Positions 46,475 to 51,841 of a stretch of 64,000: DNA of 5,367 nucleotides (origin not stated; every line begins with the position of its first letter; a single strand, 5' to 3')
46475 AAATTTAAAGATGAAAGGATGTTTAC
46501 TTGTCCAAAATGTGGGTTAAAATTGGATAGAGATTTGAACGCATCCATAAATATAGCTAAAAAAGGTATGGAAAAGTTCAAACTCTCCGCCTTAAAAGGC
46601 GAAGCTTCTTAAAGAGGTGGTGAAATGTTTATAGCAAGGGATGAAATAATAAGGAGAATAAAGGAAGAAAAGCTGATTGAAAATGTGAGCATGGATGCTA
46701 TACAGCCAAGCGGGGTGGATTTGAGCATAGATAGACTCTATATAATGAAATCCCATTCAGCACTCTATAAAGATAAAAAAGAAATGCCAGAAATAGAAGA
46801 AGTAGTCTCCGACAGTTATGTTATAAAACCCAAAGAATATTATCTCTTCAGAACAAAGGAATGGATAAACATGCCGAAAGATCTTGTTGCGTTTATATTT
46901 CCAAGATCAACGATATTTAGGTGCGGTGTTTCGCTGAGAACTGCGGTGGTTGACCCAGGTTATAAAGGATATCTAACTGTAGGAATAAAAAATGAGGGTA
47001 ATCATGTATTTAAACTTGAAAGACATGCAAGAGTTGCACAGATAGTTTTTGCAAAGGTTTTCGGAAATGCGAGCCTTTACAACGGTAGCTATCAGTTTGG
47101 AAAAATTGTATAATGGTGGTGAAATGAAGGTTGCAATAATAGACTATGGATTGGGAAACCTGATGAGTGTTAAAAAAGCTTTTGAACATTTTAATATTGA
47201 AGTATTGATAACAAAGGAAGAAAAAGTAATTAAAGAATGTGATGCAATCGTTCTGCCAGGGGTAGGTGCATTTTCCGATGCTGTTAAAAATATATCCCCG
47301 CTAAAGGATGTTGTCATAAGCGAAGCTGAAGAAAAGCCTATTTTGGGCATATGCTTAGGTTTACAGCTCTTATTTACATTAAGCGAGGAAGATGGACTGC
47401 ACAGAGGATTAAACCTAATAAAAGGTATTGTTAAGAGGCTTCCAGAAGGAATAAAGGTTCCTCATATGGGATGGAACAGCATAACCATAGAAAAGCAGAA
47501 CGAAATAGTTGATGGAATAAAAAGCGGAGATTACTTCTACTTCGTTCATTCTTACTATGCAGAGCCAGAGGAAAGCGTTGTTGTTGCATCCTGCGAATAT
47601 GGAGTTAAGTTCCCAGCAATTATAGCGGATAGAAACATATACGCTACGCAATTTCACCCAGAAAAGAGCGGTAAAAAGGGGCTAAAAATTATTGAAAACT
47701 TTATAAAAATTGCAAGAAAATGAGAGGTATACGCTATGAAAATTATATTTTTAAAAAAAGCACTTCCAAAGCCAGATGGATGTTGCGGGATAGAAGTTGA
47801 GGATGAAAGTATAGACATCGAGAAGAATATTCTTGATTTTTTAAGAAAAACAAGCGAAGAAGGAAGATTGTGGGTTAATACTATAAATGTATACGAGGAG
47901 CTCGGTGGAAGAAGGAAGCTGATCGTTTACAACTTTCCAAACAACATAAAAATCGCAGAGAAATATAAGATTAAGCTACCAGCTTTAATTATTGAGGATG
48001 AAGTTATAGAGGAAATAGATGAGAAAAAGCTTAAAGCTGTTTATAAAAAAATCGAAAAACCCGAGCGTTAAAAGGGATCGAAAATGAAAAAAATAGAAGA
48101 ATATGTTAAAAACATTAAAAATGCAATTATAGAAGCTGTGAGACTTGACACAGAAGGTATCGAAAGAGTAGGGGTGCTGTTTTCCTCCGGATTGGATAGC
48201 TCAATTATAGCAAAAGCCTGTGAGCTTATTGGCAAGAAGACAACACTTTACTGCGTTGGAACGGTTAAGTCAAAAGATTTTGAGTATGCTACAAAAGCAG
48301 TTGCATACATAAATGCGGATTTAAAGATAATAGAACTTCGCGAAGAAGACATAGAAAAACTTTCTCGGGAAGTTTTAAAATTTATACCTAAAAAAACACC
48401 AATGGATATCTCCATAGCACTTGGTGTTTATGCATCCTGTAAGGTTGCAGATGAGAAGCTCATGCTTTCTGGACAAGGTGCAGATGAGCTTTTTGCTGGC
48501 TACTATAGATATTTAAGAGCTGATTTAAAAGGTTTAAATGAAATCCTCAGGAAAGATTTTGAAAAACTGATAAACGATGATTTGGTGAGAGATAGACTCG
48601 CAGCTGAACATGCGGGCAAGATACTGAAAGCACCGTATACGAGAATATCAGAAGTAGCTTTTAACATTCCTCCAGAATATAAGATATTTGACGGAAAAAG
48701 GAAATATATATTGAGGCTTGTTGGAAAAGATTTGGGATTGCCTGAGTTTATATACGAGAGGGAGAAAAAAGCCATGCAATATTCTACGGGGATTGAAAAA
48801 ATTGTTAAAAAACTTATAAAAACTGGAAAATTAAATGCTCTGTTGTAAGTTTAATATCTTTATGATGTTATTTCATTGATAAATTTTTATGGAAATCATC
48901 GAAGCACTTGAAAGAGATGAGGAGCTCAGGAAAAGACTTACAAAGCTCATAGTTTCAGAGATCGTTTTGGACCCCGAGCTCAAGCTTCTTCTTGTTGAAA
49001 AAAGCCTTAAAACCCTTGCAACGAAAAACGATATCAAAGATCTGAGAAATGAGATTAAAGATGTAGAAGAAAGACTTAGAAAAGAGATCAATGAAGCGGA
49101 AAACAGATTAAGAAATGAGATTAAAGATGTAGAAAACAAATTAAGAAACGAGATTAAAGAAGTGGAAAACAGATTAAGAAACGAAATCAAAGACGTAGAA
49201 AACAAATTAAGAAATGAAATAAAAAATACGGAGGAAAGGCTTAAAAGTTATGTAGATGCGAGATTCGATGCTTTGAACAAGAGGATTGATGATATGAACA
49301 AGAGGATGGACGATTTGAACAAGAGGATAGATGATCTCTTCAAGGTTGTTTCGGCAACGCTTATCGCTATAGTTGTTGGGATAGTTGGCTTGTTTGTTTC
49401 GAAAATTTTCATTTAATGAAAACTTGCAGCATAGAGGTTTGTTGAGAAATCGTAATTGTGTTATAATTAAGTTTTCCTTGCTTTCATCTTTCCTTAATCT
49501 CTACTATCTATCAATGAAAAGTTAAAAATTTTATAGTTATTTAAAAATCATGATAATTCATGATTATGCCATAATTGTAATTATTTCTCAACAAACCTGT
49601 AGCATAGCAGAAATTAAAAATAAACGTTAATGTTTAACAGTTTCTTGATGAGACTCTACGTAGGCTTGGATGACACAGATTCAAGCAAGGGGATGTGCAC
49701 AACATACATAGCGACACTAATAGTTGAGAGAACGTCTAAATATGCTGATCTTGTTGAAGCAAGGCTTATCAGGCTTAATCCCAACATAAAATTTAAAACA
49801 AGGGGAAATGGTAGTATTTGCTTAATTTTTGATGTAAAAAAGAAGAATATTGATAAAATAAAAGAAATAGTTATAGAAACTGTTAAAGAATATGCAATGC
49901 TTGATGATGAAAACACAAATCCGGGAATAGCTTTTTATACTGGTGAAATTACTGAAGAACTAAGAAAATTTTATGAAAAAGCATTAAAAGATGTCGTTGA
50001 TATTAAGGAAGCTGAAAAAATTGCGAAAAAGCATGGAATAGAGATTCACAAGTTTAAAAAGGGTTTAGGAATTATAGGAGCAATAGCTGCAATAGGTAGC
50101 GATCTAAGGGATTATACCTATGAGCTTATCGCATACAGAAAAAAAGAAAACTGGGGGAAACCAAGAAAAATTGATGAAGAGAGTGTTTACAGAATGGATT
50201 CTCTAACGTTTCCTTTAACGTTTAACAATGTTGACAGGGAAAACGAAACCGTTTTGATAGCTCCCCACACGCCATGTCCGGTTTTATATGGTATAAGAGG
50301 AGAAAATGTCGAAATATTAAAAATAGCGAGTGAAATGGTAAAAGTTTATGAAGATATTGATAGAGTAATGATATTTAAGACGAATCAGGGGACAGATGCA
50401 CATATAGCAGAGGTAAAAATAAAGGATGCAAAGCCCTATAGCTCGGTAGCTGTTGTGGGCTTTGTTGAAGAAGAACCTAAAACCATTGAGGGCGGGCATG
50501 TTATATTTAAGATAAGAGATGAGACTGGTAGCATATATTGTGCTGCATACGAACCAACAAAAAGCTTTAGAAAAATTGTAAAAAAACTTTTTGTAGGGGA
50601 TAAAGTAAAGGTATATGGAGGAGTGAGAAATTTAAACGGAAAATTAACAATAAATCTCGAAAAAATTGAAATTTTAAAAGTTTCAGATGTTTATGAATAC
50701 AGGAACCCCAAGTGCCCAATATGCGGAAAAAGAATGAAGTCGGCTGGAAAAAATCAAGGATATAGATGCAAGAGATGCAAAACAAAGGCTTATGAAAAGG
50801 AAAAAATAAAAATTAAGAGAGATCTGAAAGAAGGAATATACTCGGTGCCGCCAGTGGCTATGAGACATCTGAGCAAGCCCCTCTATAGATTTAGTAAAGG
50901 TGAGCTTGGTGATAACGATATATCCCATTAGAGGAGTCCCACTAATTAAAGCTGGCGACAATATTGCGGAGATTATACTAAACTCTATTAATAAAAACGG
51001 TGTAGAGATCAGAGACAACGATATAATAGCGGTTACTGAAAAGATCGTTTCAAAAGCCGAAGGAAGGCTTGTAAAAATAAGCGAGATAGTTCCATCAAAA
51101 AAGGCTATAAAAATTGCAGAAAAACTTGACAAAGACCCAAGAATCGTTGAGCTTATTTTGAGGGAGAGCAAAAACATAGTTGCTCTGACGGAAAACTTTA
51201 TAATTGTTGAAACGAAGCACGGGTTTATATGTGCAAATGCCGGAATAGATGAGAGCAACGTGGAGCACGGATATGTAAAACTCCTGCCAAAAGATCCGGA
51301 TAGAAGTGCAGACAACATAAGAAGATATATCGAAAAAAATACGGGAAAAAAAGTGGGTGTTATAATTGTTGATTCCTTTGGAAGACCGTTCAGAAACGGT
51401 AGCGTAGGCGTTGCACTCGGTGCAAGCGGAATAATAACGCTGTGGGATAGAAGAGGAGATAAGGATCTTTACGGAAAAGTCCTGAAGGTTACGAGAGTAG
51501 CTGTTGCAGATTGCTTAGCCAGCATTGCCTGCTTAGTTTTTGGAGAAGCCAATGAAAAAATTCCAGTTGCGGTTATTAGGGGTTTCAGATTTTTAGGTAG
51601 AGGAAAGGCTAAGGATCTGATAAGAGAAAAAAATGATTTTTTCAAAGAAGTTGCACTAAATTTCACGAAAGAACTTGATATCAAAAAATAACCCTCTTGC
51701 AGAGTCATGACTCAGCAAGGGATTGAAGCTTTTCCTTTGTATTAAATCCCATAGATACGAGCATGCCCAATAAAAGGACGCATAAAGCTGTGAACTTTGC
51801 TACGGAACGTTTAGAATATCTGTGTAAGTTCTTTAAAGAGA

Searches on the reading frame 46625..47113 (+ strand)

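Call 27: search_protein_families(library=pfam, proteins=[window:46625-47113:+], max_evalue=0.0001)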
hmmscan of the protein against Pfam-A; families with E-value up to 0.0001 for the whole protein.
window:46625-47113:+ (162 aa): 2 families
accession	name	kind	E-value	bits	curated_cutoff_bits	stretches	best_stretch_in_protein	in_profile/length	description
PF22769.1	DCD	-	8.4e-34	117.3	27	1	4-144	3-152/153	dCTP deaminase-like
PF00692.24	dUTPase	-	5.6e-12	46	22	1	61-146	20-105/129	dUTPase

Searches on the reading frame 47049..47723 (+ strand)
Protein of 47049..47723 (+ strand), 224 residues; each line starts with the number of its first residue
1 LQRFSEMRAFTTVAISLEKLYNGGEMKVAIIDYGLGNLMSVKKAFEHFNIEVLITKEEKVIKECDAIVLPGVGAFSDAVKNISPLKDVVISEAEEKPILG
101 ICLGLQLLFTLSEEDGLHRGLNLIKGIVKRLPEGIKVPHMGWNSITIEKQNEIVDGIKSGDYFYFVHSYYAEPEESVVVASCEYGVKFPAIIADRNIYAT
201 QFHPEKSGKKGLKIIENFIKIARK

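Call 27: search_protein_families(library=pfam, proteins=[window:47049-47723:+], max_evalue=0.0001)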
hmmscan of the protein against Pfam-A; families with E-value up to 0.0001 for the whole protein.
window:47049-47723:+ (224 aa): 2 families
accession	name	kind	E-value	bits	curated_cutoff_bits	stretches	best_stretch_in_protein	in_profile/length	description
PF00117.34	GATase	-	5.7e-24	85.3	22.8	1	30-219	2-187/190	Glutamine amidotransferase class-I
PF01174.25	SNO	-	2.4e-07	31.2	27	1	39-220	9-184/188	SNO glutamine amidotransferase family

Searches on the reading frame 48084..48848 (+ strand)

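Call 27: search_protein_families(library=pfam, proteins=[window:48084-48848:+], max_evalue=0.0001)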
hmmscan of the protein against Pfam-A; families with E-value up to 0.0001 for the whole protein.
window:48084-48848:+ (254 aa): 1 family
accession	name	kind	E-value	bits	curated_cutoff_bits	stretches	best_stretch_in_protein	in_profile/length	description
PF00733.27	Asn_synthase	-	1.6e-33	117.3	21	2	11-147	2-142/354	Asparagine synthase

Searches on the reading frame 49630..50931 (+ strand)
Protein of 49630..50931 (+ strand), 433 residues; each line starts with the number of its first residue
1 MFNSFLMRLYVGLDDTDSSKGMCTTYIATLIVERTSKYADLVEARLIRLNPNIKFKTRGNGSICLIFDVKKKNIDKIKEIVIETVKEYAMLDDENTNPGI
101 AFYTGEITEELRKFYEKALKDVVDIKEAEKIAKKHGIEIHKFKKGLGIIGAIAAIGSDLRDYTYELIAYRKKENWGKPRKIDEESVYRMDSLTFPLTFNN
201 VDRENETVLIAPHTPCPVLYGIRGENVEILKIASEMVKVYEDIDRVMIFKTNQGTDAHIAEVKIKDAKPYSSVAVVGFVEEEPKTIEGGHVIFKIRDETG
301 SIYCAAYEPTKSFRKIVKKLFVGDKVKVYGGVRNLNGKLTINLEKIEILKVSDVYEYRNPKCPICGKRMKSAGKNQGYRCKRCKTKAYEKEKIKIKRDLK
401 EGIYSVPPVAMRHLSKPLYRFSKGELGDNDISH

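Call 27: search_protein_families(library=pfam, proteins=[window:49630-50931:+], max_evalue=0.0001)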
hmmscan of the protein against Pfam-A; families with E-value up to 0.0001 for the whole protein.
window:49630-50931:+ (433 aa): 4 families
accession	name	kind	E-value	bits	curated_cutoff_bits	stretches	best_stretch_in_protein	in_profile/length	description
PF08489.16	TiaS_FLD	-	7e-45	152.3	21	1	146-258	2-116/116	TiaS FLD domain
PF22641.2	TiaS_TCKD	-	5.1e-31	108.2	27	1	10-142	1-154/156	TiaS TCKD domain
PF23783.1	Zn_ribbon_TiaS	-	2.7e-19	69.1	27.3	1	359-399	1-41/41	TiaS C-terminal zinc ribbon domain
PF01336.31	tRNA_anti-codon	-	1.4e-11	44.6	27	1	274-349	2-75/75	OB-fold nucleic acid binding domain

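Call 104: list_cluster_members(proteins=[P0001, P0122, window:49630-50931:+, window:28780-30111:+, P0003, P0004])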
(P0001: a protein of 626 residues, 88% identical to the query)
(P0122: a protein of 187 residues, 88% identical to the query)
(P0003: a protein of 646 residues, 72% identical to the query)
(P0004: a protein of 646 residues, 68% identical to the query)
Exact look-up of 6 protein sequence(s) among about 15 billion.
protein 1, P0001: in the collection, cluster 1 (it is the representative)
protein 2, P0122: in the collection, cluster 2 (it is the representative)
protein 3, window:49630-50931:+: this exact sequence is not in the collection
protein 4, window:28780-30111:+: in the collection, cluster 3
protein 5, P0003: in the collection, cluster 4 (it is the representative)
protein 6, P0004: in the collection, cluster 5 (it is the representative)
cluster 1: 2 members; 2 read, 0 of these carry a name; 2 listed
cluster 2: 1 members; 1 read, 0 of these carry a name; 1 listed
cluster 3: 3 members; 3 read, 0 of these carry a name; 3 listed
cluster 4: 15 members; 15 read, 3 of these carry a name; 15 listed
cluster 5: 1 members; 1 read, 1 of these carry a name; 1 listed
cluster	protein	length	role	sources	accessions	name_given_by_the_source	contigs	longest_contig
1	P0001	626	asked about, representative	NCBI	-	-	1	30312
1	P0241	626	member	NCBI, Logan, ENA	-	-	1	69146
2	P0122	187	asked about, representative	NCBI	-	-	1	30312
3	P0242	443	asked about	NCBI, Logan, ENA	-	-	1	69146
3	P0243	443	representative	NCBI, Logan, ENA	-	-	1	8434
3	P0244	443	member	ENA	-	-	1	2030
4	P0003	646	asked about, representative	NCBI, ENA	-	-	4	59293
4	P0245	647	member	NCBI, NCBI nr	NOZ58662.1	MAG: ammonia-forming cytochrome c nitrite reductase subunit c552 [Euryarchaeota archaeon] | ammonia-forming cytochrome c nitrite reductase subunit c552 [Euryarchaeota archaeon]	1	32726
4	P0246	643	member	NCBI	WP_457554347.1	ammonia-forming cytochrome c nitrite reductase subunit c552 [Candidatus Pyrohabitans sp.]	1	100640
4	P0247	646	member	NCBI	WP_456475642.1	ammonia-forming cytochrome c nitrite reductase subunit c552 [Candidatus Pyrohabitans sp.]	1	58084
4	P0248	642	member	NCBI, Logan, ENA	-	-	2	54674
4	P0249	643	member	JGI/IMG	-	-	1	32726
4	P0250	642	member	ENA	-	-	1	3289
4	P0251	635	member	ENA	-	-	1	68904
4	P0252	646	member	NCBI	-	-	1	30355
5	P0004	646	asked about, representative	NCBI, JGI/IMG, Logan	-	formate-dependent nitrite reductase cytochrome c552 subunit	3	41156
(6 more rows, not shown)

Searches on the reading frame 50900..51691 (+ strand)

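Call 27: search_protein_families(library=pfam, proteins=[window:50900-51691:+], max_evalue=0.0001)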
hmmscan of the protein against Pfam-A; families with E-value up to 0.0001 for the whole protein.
window:50900-51691:+ (263 aa): 1 family
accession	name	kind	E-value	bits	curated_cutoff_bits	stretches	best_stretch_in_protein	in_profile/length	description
PF01996.21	F420_ligase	-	3e-85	285.6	25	1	13-228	4-218/218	F420-0:Gamma-glutamyl ligase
